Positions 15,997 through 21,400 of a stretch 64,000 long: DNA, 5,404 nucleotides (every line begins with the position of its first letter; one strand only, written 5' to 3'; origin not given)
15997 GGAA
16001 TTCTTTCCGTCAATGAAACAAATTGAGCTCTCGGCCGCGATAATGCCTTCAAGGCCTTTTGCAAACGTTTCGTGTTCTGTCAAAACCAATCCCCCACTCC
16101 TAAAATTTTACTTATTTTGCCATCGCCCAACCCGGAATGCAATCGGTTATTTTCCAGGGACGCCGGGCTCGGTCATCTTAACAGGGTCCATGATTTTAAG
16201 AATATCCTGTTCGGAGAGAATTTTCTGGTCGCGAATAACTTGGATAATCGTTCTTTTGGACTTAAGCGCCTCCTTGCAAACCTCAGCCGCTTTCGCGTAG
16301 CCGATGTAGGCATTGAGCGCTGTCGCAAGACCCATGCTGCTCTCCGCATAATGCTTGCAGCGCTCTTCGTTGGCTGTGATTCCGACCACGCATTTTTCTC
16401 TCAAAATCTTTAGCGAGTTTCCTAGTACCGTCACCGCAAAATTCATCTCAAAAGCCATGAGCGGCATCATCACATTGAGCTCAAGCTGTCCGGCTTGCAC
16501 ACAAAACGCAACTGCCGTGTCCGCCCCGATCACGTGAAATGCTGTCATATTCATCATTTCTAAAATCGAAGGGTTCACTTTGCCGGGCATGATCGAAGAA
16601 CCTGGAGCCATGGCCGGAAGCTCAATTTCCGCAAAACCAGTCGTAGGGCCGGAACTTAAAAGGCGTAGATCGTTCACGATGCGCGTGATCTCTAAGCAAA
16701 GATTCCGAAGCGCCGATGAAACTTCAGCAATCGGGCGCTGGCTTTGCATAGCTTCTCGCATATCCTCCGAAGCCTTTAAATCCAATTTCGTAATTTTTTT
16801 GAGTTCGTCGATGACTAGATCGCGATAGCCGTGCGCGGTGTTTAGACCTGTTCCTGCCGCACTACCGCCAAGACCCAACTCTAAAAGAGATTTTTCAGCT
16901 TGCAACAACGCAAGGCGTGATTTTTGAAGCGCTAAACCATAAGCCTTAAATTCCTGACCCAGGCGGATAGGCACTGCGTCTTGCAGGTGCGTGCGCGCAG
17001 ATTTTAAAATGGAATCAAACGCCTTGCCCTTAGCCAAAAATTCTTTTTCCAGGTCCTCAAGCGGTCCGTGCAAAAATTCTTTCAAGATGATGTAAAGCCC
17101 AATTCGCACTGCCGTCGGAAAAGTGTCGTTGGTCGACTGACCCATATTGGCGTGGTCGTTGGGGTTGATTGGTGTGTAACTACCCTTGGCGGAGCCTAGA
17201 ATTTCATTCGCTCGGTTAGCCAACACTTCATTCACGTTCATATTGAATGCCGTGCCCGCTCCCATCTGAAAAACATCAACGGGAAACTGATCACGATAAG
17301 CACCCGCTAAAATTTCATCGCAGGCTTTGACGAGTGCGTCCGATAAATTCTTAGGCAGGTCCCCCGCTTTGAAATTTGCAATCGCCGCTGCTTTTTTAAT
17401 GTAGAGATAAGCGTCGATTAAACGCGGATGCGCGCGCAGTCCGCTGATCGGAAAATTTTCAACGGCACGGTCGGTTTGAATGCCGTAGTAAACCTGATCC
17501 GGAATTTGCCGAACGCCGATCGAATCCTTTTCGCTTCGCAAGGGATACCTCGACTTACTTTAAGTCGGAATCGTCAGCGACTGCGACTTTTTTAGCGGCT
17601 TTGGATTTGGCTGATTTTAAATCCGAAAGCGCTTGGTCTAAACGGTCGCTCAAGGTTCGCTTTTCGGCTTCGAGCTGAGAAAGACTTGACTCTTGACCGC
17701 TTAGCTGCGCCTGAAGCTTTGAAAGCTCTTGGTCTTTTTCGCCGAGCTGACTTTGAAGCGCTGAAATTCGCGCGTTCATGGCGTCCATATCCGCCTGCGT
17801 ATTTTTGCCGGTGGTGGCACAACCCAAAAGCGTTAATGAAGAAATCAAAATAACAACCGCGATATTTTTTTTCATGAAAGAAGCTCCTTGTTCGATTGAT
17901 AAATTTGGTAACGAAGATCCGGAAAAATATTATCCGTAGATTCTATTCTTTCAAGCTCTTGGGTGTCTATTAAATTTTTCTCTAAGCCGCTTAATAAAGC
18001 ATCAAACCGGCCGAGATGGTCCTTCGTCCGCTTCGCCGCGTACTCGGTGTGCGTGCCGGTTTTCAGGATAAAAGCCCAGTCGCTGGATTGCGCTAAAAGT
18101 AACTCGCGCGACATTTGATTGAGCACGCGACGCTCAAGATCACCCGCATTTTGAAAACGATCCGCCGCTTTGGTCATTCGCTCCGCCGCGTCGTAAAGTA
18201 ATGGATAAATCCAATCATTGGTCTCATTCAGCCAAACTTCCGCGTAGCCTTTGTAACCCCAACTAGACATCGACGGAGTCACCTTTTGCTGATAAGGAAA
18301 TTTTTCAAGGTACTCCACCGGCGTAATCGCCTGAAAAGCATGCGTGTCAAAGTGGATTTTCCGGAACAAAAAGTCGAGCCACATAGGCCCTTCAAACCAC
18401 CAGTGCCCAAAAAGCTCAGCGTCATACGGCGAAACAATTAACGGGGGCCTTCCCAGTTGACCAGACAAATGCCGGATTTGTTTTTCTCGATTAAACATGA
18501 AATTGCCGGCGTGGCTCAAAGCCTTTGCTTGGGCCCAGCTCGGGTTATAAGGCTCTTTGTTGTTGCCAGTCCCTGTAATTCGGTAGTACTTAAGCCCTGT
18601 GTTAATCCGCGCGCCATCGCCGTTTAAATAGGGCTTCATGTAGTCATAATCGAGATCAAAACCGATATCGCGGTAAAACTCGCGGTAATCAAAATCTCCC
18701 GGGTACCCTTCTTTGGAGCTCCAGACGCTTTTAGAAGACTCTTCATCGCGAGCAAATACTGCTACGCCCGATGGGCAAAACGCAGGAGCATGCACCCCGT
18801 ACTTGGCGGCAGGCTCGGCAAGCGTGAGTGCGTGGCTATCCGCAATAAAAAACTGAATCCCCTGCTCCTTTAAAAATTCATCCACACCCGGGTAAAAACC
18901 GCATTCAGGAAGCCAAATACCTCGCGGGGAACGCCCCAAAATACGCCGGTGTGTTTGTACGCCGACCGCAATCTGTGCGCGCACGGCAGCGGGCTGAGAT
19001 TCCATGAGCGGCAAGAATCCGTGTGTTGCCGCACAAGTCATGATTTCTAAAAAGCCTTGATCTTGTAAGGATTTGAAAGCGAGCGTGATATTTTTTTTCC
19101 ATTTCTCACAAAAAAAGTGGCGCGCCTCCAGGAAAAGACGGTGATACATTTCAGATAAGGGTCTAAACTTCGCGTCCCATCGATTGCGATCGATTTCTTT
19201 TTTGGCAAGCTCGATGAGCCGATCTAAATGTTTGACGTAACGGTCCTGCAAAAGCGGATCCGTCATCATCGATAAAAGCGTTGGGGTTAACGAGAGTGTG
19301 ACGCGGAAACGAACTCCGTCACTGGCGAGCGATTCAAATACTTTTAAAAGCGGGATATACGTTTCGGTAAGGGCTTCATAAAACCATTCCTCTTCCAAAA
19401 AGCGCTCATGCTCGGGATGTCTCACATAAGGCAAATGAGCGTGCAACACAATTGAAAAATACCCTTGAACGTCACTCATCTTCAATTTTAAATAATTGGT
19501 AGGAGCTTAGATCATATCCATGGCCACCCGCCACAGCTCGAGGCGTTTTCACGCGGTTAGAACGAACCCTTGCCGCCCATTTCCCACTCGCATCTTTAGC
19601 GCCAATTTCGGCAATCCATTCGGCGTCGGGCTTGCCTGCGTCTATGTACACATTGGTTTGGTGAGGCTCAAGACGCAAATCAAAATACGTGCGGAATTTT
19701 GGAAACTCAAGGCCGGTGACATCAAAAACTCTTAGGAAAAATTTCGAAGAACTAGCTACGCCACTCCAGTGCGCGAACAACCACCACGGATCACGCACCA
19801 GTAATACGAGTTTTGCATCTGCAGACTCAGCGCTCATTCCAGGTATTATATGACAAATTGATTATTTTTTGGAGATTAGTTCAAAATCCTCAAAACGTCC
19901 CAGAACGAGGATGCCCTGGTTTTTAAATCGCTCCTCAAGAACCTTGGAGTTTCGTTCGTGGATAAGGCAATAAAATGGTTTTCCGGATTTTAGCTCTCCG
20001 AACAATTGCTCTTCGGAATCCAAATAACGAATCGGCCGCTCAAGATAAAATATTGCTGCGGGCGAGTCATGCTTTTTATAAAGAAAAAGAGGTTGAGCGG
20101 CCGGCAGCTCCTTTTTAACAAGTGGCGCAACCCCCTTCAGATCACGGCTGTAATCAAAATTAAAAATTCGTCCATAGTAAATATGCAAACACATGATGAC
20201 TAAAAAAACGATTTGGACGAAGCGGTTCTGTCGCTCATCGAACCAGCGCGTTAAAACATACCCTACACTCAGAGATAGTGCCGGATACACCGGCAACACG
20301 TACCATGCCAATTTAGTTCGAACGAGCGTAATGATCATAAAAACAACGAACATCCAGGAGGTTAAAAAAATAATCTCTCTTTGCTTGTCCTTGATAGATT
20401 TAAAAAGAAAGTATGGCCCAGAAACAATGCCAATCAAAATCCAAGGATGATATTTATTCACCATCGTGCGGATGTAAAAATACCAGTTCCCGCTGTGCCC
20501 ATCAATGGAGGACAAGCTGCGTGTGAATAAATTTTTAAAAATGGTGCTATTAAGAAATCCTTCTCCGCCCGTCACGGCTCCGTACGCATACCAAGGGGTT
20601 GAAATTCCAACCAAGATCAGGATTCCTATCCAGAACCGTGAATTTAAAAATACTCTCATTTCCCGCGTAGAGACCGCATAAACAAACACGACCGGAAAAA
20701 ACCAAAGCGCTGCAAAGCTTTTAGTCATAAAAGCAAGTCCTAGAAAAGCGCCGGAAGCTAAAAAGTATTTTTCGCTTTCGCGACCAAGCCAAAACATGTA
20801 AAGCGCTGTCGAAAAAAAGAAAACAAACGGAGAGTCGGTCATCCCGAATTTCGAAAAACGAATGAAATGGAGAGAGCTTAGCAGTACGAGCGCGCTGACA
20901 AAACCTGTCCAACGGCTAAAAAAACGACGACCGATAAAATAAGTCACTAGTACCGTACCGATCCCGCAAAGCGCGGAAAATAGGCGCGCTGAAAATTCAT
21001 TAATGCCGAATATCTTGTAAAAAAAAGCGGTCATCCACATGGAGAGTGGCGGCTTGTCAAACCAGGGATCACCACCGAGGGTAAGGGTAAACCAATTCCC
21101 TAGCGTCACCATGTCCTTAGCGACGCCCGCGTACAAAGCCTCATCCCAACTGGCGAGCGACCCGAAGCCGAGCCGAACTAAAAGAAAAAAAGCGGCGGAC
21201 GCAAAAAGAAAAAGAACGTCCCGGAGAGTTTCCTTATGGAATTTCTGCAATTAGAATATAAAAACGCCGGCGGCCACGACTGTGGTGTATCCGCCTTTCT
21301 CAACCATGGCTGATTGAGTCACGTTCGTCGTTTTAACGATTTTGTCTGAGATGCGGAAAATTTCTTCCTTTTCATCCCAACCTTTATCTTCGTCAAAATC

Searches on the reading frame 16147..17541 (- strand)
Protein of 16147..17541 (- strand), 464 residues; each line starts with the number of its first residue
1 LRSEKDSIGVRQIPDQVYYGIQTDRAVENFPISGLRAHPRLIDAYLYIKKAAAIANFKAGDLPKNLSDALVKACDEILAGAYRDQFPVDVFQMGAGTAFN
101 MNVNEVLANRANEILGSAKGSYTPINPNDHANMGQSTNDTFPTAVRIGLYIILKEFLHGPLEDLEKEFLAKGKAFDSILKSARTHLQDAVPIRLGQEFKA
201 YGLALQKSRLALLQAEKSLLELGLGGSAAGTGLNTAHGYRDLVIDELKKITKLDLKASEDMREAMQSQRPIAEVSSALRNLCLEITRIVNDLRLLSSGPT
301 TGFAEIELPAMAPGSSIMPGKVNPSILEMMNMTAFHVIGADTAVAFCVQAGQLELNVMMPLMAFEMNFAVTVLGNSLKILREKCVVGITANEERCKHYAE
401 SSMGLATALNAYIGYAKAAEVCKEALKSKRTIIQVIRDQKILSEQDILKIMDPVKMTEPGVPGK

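Call 23: search_protein_families(library=pfam, proteins=[window:16147-17541:-], max_evalue=0.001)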
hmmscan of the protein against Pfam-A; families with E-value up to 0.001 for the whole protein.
window:16147-17541:- (464 aa): 2 families
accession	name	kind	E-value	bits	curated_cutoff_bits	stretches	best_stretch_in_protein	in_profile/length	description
PF00206.25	Lyase_1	-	1e-84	285.1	27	1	13-339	5-312/312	Lyase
PF10415.14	FumaraseC_C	-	9.3e-18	64.8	32.5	1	405-458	1-54/54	Fumarase C C-terminus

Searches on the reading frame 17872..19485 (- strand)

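Call 23: search_protein_families(library=pfam, proteins=[window:17872-19485:-], max_evalue=0.001)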
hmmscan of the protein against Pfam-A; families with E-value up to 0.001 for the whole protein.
window:17872-19485:- (537 aa): 2 families
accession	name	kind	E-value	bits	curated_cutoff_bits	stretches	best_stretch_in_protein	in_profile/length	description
PF03065.20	Glyco_hydro_57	-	7e-37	127.7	21.2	1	12-269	2-213/291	Glycosyl hydrolase family 57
PF09210.16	BE_C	-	6.7e-36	123.2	25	1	430-529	2-101/101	1,4-alpha-glucan branching enzyme, C-terminal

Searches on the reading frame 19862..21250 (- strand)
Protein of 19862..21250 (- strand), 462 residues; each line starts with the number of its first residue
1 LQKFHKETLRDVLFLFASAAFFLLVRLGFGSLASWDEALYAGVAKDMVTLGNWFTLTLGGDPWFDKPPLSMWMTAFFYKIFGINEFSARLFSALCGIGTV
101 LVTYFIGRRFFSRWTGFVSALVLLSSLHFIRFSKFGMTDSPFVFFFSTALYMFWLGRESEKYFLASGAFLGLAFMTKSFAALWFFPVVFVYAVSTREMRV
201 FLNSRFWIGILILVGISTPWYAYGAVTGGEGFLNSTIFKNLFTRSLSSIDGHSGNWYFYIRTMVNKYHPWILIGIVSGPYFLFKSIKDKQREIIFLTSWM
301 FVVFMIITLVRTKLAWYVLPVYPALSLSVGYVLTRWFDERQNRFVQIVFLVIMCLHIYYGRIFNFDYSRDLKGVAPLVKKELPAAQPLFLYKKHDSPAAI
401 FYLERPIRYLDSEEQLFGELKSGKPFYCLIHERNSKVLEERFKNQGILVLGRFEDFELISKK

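Call 23: search_protein_families(library=pfam, proteins=[window:19862-21250:-], max_evalue=0.001)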
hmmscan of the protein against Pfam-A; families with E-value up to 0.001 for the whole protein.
window:19862-21250:- (462 aa): 2 families
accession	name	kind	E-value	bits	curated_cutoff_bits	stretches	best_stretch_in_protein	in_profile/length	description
PF13231.12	PMT_2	-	2.7e-27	96.4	26.1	1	65-220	1-157/160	Dolichyl-phosphate-mannose-protein mannosyltransferase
PF02366.24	PMT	-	2.9e-18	66.8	22.7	1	26-223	14-233/245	Dolichyl-phosphate-mannose-protein mannosyltransferase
